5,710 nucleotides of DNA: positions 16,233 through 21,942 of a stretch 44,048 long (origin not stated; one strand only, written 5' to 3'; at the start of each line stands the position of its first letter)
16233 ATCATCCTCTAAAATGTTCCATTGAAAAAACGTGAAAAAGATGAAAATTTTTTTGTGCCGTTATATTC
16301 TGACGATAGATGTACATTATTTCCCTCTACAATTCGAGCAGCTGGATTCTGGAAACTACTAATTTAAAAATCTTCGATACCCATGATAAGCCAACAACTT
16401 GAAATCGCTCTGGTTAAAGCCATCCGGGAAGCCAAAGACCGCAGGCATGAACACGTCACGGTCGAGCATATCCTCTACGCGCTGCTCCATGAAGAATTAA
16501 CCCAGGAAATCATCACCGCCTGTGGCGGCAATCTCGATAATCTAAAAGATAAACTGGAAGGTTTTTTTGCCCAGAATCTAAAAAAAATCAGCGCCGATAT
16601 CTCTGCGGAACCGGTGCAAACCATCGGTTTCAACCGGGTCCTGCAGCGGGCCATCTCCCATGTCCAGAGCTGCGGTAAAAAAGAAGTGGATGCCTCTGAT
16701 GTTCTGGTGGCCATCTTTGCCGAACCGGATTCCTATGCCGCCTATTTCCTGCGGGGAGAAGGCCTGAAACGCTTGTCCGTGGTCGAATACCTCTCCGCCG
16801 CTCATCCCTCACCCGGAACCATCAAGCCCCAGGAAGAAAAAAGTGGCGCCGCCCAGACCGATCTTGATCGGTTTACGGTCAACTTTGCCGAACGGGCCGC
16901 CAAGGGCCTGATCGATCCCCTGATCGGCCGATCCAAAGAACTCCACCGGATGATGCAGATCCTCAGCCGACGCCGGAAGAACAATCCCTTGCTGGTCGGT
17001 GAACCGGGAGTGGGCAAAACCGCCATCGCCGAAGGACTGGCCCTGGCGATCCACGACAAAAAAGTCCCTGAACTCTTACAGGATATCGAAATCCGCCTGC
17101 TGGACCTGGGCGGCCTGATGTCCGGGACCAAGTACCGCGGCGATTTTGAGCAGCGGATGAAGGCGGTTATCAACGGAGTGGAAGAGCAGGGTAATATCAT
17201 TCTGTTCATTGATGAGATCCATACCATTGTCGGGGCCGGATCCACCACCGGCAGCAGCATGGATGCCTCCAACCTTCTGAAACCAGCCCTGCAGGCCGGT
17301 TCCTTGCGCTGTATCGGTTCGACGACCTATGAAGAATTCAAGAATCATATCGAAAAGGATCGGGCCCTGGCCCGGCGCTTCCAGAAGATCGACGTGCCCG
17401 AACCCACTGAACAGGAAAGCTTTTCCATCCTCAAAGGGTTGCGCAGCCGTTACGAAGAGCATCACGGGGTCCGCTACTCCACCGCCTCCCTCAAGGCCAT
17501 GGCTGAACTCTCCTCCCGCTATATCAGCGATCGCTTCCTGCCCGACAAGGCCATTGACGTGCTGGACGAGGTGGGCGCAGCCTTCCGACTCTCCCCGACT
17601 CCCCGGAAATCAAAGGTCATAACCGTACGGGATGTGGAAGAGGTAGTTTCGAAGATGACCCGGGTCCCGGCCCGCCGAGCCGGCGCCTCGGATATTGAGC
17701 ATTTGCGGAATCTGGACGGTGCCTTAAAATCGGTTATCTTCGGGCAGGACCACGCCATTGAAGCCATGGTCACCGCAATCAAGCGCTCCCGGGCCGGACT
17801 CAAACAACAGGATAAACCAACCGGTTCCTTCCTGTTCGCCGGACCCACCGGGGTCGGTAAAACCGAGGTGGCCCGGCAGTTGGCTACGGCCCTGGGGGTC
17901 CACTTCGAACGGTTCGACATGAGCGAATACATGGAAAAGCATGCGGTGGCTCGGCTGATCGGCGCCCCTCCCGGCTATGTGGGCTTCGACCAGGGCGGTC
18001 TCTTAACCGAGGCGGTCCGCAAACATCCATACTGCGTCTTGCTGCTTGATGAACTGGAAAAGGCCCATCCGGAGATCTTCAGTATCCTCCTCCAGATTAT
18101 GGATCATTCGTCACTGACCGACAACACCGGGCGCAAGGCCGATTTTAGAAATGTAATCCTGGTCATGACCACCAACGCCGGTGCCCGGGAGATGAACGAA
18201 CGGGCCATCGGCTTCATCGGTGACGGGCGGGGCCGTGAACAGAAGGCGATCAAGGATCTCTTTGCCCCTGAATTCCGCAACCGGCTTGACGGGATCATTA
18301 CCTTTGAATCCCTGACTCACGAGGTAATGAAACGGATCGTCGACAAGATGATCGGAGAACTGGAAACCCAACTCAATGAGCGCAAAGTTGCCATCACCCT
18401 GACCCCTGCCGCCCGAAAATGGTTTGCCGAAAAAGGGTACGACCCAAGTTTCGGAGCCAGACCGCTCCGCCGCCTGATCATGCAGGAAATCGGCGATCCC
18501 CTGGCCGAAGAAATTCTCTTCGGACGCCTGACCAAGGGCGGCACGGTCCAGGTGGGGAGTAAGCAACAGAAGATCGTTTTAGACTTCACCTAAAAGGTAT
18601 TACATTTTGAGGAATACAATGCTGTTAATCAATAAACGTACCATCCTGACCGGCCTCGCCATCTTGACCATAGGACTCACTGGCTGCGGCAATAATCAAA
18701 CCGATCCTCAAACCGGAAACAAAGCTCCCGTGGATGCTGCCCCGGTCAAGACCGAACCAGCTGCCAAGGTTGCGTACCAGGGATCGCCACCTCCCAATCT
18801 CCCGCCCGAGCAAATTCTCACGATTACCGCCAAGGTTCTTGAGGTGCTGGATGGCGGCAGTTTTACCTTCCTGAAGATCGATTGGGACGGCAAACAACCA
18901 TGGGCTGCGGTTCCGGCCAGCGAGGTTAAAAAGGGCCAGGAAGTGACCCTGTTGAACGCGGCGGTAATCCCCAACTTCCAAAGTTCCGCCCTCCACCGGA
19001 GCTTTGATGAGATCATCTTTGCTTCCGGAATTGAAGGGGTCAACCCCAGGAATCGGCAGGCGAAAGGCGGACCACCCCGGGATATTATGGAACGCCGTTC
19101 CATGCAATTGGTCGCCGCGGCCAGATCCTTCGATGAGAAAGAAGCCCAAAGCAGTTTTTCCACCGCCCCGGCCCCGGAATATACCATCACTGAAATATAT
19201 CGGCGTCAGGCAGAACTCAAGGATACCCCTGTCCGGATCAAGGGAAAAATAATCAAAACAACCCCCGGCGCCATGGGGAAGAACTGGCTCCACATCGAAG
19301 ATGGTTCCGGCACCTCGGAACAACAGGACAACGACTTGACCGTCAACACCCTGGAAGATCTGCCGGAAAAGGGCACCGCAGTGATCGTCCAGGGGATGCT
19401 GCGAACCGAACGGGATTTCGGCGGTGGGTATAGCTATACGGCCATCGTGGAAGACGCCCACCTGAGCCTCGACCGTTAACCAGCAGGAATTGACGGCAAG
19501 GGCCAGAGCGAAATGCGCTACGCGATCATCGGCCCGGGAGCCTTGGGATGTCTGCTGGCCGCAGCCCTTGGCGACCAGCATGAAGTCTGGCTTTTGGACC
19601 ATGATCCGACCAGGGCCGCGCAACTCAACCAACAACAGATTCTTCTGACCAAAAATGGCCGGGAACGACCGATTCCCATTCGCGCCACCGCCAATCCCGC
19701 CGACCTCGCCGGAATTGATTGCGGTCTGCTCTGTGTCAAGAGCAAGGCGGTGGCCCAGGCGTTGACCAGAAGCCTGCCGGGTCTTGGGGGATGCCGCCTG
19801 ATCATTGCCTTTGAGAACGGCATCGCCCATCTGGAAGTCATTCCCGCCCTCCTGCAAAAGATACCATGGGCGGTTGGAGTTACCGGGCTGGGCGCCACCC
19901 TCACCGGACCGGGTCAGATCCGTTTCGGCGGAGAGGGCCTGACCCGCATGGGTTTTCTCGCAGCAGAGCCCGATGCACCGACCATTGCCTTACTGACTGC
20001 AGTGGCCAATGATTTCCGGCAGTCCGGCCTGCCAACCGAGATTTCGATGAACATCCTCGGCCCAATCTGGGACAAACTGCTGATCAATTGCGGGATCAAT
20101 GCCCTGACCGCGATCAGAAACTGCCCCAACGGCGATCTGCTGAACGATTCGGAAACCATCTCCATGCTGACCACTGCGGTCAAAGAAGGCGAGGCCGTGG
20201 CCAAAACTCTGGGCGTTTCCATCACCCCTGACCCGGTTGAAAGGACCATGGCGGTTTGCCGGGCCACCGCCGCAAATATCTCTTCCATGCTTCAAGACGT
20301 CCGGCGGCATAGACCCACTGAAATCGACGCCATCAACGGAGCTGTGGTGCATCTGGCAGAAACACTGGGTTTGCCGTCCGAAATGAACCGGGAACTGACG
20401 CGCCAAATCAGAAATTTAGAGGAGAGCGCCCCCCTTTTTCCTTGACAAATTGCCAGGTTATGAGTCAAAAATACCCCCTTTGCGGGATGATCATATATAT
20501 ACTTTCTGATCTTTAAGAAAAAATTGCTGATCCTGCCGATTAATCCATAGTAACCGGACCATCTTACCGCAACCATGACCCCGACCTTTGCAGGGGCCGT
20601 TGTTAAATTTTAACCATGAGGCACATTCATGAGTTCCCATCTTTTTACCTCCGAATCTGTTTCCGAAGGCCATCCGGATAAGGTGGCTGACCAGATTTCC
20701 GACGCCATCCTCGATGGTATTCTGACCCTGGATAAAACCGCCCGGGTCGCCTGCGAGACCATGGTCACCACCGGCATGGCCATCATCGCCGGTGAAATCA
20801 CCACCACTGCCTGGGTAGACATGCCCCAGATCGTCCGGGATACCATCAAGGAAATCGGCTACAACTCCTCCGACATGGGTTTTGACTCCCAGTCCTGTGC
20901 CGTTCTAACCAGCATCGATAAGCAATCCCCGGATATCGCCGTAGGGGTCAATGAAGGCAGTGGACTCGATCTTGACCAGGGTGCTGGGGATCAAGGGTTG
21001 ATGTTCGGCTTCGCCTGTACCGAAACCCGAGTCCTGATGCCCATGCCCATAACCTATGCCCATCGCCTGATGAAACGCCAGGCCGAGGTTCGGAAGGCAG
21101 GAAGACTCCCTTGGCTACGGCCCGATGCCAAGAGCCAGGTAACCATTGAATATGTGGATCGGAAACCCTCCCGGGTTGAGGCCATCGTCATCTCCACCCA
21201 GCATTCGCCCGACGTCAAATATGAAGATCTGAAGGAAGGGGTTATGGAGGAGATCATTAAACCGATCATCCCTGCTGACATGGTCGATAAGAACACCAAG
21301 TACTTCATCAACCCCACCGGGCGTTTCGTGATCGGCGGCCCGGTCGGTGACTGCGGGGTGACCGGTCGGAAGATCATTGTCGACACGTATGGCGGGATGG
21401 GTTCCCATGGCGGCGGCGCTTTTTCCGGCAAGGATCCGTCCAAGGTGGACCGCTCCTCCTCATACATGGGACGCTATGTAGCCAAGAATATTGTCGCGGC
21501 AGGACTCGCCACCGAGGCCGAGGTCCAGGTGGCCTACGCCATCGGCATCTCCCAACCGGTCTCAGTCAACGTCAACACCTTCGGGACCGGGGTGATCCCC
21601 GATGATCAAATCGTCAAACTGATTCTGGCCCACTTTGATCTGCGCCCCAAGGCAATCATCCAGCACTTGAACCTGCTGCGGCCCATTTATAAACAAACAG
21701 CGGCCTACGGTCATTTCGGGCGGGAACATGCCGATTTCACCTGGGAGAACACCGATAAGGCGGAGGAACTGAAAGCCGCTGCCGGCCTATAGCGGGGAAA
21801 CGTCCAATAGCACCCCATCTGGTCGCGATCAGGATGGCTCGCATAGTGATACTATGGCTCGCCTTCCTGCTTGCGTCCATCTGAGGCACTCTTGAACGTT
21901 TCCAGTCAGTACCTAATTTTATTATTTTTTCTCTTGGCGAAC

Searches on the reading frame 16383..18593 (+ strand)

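Call 33: search_protein_families(library=pfam, proteins=[window:16383-18593:+], max_evalue=0.00001)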
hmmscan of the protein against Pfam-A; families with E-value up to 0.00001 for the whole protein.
window:16383-18593:+ (736 aa): 14 families
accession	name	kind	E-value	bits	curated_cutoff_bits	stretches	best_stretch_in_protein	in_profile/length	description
PF07724.20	AAA_2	-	2.5e-59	200.4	27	1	478-636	1-164/166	AAA domain (Cdc48 subfamily)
PF10431.15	ClpB_D2-small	-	2.7e-29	101.4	21.9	1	644-724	1-81/81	C-terminal, D2-small domain, of ClpB protein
PF00004.35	AAA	-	1.9e-28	99.9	21.2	2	203-334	2-124/131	ATPase family associated with various cellular activities (AAA)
PF17871.7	AAA_lid_9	-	1e-26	93.3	22.8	1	343-439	2-95/104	AAA lid domain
PF07728.20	AAA_5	-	2.6e-19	70.1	22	1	483-605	2-129/139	AAA domain (dynein-related subfamily)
PF13191.12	AAA_16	-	6.9e-13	49.9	32.6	0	179-226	1-51/167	AAA ATPase domain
PF13401.12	AAA_22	-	2.3e-12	47.8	27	0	480-575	5-110/130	AAA domain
PF02861.25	Clp_N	-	1.7e-10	41.4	20.7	1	15-59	3-49/53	Clp amino terminal domain, pathogenicity island component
PF00158.32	Sigma54_activat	-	1.8e-08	34.7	20.2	0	467-604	9-148/168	Sigma-54 interaction domain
PF20720.3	nSTAND3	-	1.2e-07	32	27.2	0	186-228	6-46/155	Novel STAND NTPase 3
PF05621.17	TniB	-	1.2e-07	31.8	22.4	0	250-340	99-186/189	Bacterial TniB protein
PF05496.18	RuvB_N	-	2.3e-07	31.1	27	0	453-509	10-62/159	Holliday junction DNA helicase RuvB P-loop domain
PF07726.17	AAA_3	-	6.9e-07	29.7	27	0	484-598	3-110/131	ATPase family associated with various cellular activities (AAA)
PF12775.13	AAA_7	-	4.8e-06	26.7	25.8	0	190-226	25-60/181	P-loop containing dynein motor region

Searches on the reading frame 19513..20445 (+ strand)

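Call 34: search_protein_families(library=pfam, proteins=[window:19513-20445:+], max_evalue=0.00001)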
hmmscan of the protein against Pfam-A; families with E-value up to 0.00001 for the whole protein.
window:19513-20445:+ (310 aa): 2 families
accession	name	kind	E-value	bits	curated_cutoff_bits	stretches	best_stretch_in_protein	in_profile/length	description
PF08546.17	ApbA_C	-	3.5e-35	121.5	22.7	1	180-302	1-124/125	Ketopantoate reductase PanE/ApbA C terminal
PF02558.23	ApbA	-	2.7e-26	92.4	22.2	1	3-148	1-147/150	Ketopantoate reductase PanE/ApbA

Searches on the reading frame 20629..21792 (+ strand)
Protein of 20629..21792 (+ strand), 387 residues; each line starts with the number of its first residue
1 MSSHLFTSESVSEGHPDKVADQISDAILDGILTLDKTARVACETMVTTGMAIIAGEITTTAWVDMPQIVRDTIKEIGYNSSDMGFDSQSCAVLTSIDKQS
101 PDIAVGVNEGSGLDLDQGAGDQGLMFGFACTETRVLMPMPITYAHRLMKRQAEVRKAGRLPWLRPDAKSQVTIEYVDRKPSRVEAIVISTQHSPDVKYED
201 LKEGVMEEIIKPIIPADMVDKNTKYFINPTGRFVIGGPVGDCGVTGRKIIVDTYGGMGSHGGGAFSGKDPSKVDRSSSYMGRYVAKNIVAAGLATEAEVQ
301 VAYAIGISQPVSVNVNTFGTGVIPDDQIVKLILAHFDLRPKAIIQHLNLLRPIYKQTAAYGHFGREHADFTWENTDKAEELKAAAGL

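Call 34: search_protein_families(library=pfam, proteins=[window:20629-21792:+], max_evalue=0.00001)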
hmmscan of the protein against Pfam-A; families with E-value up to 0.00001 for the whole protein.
window:20629-21792:+ (387 aa): 3 families
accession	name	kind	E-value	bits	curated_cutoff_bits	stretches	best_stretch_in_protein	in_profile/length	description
PF02773.21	S-AdoMet_synt_C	-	6.9e-67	224.1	25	1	235-373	1-137/138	S-adenosylmethionine synthetase, C-terminal domain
PF02772.21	S-AdoMet_synt_M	-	1.1e-50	171.2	29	1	116-233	1-120/120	S-adenosylmethionine synthetase, central domain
PF00438.25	S-AdoMet_synt_N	-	6.1e-44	149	33.1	1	4-101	2-99/99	S-adenosylmethionine synthetase, N-terminal domain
